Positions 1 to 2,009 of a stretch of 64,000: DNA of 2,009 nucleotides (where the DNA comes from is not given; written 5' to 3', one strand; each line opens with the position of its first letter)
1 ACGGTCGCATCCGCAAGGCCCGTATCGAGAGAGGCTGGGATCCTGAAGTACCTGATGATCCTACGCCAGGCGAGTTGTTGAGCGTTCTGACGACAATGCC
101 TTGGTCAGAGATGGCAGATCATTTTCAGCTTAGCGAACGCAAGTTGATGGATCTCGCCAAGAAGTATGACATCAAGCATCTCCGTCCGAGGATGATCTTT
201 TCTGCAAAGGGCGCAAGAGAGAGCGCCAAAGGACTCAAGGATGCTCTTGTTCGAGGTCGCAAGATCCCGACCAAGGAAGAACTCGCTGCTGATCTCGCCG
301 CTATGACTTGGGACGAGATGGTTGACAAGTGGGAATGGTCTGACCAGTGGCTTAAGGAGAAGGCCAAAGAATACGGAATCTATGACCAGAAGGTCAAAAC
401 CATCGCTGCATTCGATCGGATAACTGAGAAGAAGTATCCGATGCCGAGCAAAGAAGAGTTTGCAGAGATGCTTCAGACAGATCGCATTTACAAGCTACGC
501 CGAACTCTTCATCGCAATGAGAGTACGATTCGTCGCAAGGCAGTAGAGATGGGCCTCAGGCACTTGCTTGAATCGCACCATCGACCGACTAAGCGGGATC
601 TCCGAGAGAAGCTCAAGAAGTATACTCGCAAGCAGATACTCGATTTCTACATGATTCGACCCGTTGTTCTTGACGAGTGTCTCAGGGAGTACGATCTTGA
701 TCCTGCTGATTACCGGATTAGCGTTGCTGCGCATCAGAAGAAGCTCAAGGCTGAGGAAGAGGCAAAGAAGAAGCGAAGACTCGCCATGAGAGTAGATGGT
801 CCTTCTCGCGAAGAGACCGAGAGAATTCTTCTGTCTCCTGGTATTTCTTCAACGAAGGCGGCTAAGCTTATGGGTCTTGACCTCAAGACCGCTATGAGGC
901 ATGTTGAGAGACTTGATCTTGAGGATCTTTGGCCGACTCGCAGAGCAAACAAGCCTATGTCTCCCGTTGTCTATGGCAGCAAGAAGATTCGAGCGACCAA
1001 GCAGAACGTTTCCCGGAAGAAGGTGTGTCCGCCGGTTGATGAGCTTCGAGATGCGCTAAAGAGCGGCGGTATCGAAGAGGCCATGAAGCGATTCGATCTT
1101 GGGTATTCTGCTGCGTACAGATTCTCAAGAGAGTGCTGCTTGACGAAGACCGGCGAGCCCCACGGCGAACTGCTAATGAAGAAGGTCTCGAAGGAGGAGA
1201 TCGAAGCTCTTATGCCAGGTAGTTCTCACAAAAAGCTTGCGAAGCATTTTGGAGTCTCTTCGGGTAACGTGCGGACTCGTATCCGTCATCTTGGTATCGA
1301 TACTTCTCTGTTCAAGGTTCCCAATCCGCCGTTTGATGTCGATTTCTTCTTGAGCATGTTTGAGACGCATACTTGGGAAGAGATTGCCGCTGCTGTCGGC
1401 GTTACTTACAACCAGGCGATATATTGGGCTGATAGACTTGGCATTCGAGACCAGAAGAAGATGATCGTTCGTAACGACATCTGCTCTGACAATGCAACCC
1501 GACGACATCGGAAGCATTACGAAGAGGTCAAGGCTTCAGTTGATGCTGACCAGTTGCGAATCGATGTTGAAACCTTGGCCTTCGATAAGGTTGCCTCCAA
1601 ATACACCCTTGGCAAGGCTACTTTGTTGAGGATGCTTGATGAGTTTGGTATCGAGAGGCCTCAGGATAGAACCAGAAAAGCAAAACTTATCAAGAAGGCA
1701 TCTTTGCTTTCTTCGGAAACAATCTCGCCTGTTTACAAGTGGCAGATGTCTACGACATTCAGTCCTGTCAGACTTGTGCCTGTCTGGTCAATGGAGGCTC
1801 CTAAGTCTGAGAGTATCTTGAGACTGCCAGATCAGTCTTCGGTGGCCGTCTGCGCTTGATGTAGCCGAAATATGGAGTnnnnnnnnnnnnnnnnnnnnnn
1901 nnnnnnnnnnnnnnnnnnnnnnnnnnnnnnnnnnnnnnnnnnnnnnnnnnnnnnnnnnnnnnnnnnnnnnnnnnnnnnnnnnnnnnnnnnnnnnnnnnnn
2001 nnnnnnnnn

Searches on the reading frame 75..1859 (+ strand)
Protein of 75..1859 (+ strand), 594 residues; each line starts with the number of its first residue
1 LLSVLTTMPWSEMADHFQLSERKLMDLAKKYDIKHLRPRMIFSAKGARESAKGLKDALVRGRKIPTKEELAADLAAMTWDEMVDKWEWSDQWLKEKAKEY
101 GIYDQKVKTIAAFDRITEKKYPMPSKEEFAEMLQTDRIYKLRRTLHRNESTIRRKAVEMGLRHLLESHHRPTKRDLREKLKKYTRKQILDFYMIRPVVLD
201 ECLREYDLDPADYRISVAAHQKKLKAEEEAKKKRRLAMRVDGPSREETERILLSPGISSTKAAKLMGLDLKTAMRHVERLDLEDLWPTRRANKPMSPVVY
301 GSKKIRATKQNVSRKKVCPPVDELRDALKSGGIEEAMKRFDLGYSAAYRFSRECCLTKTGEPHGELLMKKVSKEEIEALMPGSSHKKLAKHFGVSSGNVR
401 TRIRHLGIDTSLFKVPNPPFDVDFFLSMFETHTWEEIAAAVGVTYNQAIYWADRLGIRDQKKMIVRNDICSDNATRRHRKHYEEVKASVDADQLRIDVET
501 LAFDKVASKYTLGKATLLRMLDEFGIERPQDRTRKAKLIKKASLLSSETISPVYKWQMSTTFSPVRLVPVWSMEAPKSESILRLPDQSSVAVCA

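Call 12: search_protein_families(library=phrogs, proteins=[window:75-1859:+], max_evalue=0.001)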
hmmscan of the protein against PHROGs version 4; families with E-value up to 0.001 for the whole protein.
window:75-1859:+ (594 aa): 4 families
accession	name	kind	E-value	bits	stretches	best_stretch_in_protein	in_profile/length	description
phrog_323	-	transcription regulation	2.4e-11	44.7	1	372-527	98-248/319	transcriptional regulator, D5-like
phrog_59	-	DNA, RNA and nucleotide metabolism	1.7e-05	25.4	1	337-469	245-334/423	HNH endonuclease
phrog_8446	-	DNA, RNA and nucleotide metabolism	3.7e-05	24.5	0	384-461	30-102/211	HNH endonuclease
phrog_7545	-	DNA, RNA and nucleotide metabolism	0.00025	22.3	0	430-484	17-70/160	HNH endonuclease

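Call 13: search_protein_families(library=pfam, proteins=[window:75-1859:+], max_evalue=0.001)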
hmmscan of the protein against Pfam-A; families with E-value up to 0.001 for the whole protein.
window:75-1859:+ (594 aa): 4 families
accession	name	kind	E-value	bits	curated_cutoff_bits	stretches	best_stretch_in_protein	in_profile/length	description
PF13518.12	HTH_28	-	3.3e-08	33.9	25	0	5-33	10-38/52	Helix-turn-helix domain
PF08281.18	Sigma70_r4_2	-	2.1e-05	24.5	25.7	0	382-404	26-48/54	Sigma-70, region 4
PF13412.12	HTH_24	-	4.4e-05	23.4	21.9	0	381-406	16-41/48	Winged helix-turn-helix DNA-binding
PF13384.12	HTH_23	-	0.00063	19.9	24.6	0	432-454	18-40/50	Homeodomain-like domain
